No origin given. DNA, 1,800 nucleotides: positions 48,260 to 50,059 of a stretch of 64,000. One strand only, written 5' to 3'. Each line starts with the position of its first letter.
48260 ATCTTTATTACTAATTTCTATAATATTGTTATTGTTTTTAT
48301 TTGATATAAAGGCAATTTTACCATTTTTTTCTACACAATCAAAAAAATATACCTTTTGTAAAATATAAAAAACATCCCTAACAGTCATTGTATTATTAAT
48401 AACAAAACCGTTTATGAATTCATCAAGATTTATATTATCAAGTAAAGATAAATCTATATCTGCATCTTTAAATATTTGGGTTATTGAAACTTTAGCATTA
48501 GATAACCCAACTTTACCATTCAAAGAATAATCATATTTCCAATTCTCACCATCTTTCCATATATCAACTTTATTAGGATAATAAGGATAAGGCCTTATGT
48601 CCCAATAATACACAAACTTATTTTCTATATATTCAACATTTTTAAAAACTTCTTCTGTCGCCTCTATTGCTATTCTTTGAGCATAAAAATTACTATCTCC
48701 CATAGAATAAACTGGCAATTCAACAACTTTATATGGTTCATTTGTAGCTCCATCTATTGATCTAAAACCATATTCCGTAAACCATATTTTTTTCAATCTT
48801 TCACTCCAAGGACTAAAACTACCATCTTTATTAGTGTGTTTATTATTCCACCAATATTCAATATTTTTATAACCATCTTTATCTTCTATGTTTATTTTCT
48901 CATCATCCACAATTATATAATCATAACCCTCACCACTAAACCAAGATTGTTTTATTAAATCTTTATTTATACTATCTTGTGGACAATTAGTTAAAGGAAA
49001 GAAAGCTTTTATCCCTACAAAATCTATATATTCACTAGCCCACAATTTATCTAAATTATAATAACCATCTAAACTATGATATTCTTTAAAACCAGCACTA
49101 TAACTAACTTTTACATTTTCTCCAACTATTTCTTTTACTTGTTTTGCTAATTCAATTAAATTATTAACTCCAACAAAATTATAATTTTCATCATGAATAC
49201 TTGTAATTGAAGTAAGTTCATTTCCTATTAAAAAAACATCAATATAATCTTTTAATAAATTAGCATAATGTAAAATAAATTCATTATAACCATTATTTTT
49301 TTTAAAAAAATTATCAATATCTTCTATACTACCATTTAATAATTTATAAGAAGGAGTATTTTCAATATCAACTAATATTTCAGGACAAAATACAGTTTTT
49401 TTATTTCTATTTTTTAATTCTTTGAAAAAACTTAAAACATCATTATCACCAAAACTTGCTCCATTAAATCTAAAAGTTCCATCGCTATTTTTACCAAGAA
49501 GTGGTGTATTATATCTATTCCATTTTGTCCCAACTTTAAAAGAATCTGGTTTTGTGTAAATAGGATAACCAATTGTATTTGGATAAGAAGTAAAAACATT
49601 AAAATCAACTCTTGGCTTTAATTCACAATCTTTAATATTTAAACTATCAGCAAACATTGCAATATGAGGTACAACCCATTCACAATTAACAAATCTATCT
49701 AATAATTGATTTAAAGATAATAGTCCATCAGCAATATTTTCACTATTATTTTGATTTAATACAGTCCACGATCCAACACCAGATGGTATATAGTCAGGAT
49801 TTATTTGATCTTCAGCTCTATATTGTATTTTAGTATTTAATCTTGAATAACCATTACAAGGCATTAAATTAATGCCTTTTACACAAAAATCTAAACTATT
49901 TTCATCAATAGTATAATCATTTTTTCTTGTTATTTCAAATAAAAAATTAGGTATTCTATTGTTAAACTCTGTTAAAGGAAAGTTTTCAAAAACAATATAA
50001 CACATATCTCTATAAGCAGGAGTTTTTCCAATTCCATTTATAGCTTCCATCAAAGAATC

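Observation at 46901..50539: Solitary GTA g15-type ('megatron'/host-specificity) tail protein gene immediately upstream of the T4SS operon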

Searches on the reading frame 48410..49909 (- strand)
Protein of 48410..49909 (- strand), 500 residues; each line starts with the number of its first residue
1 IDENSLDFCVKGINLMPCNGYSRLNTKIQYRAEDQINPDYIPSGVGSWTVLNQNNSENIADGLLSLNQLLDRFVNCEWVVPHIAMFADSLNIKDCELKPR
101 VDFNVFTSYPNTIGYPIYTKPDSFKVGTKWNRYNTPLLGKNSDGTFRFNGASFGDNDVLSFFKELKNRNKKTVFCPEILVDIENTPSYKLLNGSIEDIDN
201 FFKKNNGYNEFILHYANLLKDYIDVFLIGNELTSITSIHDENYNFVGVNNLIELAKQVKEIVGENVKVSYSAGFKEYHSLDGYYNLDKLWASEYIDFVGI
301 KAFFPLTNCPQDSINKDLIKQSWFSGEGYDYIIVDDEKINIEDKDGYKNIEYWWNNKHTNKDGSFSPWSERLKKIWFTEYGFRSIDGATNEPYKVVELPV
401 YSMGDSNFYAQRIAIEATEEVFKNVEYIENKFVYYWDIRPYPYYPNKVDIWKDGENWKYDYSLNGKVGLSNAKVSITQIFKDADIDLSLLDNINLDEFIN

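Call 63: predict_structure(alignment_id=A1)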
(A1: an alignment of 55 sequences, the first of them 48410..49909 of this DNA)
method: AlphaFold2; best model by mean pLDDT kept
length: 500 residues; sequences in the alignment: 55
mean_pLDDT: 93.2   pTM: 0.91
mean pLDDT of the five models: 93.2, 93.0, 92.6, 92.4, 91.8
residues with pLDDT >= 90: 406; 70-90: 75; 50-70: 19; < 50: 0
segments of 3 or more residues with pLDDT < 50: none
pLDDT, mean of each block of 10 residues (from residue 1): 81 96 95 87 88 94 97 96 98 98 87 88 95 96 91 97 98 98 90 96 98 98 98 96 96 99 98 97 97 99 97 95 97 93 97 98 96 98 95 92 91 96 96 97 89 91 82 73 82 61
secondary structure, 60 per line:
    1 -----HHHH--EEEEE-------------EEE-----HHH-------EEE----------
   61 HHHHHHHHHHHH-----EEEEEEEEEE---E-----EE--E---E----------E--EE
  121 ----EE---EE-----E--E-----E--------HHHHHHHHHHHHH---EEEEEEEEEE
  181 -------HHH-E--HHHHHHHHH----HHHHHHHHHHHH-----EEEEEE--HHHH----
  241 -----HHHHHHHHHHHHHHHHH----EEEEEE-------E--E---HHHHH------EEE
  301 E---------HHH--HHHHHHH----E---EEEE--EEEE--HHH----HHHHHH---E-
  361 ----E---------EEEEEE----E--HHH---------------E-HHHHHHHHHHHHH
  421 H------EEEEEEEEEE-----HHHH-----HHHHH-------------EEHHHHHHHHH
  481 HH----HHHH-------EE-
elements in order: H6-9 E12-16 E30-32 E48-50 H61-72 E78-87 H155-167 E171-180 H195-203 H208-219 E225-230 H233-236 H246-262 E267-272 H287-291 E298-301 H316-322 E331-334 E337-340 H350-355 E375-380 H408-421 E428-437 H443-446 H452-456 H472-482 H487-490

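Call 65: fold_search(model_id=the predicted structure, library=pdb)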
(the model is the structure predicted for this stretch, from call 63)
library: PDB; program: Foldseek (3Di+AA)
matches with E <= 10: 1307; with E <= 0.001: 75
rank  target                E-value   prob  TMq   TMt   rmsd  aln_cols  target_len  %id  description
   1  8gtc_M                4.3e-18  1.00  0.77  0.29   5.7       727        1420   18  Cryo-EM model of the marine siphophage vB_DshS-R4C baseplate-tail complex (released 2023-07-12)
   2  5yli_A                2.4e-12  1.00  0.48  0.75   5.9       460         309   13  Complex structure of GH113 beta-1,4-mannanase (released 2018-06-20)
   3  4cd6                  9.4e-12  1.00  0.49  0.76   7.0       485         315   11  The structure of GH113 beta-mannanase AaManA from Alicyclobacillus acidocaldarius in complex with ManIFG (released 2014-04-02)
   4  3civ                  1.2e-11  1.00  0.48  0.74   7.3       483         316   11  Crystal structure of the endo-beta-1,4-mannanase from Alicyclobacillus acidocaldarius (released 2008-08-26)
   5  7dvz_A                1.3e-11  1.00  0.47  0.69   6.2       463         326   12  Structure of a novel beta-mannanase BaMan113A from Bacillus sp. N16-5, N236Y mutation. (released 2021-06-02)
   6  7dvz_B                1.5e-11  1.00  0.46  0.71   6.7       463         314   12  Structure of a novel beta-mannanase BaMan113A from Bacillus sp. N16-5, N236Y mutation. (released 2021-06-02)
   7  5ylh_A                2.4e-11  1.00  0.48  0.74   5.5       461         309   14  Structure of GH113 beta-1,4-mannanase (released 2018-06-20)
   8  4cd7_A                2.6e-11  1.00  0.48  0.74   7.3       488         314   10  The structure of GH113 beta-mannanase AaManA from Alicyclobacillus acidocaldarius in complex with ManIFG and beta-1,4- (released 2014-04-02)
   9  7dv7_A                3.9e-11  1.00  0.46  0.71   6.6       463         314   11  Structure of a novel beta-mannanase BaMan113A from Bacillus sp. N16-5. (released 2021-06-02)
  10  7dwa_B                7.0e-11  1.00  0.47  0.69   6.2       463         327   12  Structure of a novel beta-mannanase BaMan113A with mannotriose, N236Y mutation (released 2021-06-02)
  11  4cd8                  8.8e-11  1.00  0.48  0.75   6.6       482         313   11  The structure of GH113 beta-mannanase AaManA from Alicyclobacillus acidocaldarius in complex with ManMIm (released 2014-04-02)
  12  7dv7_B                1.1e-10  1.00  0.44  0.65   8.9       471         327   12  Structure of a novel beta-mannanase BaMan113A from Bacillus sp. N16-5. (released 2021-06-02)
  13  4cd7_B                1.2e-10  1.00  0.49  0.76   5.3       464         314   11  The structure of GH113 beta-mannanase AaManA from Alicyclobacillus acidocaldarius in complex with ManIFG and beta-1,4- (released 2014-04-02)
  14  7dvj_A                1.6e-10  1.00  0.43  0.67   8.4       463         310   11  Structure of beta-mannanase BaMan113A with mannobiose (released 2021-06-02)
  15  7dvj_B                1.7e-10  1.00  0.43  0.65   8.3       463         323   11  Structure of beta-mannanase BaMan113A with mannobiose (released 2021-06-02)
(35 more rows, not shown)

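Call 66: search_solved_structures(query=A1, max_evalue=10, show_alignments=5)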
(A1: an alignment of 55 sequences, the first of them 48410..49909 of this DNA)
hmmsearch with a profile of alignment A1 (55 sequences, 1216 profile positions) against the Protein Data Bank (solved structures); distinct sequences matched with E-value up to 10: 8.
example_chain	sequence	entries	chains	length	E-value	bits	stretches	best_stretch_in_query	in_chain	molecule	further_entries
6tba_8A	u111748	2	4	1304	7.4e-224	749.3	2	407-1213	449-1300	Uncharacterized protein | Putative gene transfer agent protein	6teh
8gtc_M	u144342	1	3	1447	4.3e-178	597.7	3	441-1213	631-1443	Megatron protein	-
5ylh_A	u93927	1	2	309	0.0011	19.9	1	343-431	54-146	beta-1,4-mannanase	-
5yli_B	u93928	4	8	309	0.0011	19.9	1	343-431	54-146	beta-1,4-mannanas | beta-1,4-mannanase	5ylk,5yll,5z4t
7dv7_A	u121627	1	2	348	0.0025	18.8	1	352-523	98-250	Endo-beta-1,4-mannanase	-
7dvz_A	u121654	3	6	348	0.028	15.3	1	352-523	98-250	Endo-beta-1,4-mannanase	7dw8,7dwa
7dvj_A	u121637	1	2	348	0.028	15.3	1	352-523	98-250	Endo-beta-1,4-mannanase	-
4cd6_A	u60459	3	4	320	0.72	10.6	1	343-430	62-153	ENDO-BETA-1,4-MANNANASE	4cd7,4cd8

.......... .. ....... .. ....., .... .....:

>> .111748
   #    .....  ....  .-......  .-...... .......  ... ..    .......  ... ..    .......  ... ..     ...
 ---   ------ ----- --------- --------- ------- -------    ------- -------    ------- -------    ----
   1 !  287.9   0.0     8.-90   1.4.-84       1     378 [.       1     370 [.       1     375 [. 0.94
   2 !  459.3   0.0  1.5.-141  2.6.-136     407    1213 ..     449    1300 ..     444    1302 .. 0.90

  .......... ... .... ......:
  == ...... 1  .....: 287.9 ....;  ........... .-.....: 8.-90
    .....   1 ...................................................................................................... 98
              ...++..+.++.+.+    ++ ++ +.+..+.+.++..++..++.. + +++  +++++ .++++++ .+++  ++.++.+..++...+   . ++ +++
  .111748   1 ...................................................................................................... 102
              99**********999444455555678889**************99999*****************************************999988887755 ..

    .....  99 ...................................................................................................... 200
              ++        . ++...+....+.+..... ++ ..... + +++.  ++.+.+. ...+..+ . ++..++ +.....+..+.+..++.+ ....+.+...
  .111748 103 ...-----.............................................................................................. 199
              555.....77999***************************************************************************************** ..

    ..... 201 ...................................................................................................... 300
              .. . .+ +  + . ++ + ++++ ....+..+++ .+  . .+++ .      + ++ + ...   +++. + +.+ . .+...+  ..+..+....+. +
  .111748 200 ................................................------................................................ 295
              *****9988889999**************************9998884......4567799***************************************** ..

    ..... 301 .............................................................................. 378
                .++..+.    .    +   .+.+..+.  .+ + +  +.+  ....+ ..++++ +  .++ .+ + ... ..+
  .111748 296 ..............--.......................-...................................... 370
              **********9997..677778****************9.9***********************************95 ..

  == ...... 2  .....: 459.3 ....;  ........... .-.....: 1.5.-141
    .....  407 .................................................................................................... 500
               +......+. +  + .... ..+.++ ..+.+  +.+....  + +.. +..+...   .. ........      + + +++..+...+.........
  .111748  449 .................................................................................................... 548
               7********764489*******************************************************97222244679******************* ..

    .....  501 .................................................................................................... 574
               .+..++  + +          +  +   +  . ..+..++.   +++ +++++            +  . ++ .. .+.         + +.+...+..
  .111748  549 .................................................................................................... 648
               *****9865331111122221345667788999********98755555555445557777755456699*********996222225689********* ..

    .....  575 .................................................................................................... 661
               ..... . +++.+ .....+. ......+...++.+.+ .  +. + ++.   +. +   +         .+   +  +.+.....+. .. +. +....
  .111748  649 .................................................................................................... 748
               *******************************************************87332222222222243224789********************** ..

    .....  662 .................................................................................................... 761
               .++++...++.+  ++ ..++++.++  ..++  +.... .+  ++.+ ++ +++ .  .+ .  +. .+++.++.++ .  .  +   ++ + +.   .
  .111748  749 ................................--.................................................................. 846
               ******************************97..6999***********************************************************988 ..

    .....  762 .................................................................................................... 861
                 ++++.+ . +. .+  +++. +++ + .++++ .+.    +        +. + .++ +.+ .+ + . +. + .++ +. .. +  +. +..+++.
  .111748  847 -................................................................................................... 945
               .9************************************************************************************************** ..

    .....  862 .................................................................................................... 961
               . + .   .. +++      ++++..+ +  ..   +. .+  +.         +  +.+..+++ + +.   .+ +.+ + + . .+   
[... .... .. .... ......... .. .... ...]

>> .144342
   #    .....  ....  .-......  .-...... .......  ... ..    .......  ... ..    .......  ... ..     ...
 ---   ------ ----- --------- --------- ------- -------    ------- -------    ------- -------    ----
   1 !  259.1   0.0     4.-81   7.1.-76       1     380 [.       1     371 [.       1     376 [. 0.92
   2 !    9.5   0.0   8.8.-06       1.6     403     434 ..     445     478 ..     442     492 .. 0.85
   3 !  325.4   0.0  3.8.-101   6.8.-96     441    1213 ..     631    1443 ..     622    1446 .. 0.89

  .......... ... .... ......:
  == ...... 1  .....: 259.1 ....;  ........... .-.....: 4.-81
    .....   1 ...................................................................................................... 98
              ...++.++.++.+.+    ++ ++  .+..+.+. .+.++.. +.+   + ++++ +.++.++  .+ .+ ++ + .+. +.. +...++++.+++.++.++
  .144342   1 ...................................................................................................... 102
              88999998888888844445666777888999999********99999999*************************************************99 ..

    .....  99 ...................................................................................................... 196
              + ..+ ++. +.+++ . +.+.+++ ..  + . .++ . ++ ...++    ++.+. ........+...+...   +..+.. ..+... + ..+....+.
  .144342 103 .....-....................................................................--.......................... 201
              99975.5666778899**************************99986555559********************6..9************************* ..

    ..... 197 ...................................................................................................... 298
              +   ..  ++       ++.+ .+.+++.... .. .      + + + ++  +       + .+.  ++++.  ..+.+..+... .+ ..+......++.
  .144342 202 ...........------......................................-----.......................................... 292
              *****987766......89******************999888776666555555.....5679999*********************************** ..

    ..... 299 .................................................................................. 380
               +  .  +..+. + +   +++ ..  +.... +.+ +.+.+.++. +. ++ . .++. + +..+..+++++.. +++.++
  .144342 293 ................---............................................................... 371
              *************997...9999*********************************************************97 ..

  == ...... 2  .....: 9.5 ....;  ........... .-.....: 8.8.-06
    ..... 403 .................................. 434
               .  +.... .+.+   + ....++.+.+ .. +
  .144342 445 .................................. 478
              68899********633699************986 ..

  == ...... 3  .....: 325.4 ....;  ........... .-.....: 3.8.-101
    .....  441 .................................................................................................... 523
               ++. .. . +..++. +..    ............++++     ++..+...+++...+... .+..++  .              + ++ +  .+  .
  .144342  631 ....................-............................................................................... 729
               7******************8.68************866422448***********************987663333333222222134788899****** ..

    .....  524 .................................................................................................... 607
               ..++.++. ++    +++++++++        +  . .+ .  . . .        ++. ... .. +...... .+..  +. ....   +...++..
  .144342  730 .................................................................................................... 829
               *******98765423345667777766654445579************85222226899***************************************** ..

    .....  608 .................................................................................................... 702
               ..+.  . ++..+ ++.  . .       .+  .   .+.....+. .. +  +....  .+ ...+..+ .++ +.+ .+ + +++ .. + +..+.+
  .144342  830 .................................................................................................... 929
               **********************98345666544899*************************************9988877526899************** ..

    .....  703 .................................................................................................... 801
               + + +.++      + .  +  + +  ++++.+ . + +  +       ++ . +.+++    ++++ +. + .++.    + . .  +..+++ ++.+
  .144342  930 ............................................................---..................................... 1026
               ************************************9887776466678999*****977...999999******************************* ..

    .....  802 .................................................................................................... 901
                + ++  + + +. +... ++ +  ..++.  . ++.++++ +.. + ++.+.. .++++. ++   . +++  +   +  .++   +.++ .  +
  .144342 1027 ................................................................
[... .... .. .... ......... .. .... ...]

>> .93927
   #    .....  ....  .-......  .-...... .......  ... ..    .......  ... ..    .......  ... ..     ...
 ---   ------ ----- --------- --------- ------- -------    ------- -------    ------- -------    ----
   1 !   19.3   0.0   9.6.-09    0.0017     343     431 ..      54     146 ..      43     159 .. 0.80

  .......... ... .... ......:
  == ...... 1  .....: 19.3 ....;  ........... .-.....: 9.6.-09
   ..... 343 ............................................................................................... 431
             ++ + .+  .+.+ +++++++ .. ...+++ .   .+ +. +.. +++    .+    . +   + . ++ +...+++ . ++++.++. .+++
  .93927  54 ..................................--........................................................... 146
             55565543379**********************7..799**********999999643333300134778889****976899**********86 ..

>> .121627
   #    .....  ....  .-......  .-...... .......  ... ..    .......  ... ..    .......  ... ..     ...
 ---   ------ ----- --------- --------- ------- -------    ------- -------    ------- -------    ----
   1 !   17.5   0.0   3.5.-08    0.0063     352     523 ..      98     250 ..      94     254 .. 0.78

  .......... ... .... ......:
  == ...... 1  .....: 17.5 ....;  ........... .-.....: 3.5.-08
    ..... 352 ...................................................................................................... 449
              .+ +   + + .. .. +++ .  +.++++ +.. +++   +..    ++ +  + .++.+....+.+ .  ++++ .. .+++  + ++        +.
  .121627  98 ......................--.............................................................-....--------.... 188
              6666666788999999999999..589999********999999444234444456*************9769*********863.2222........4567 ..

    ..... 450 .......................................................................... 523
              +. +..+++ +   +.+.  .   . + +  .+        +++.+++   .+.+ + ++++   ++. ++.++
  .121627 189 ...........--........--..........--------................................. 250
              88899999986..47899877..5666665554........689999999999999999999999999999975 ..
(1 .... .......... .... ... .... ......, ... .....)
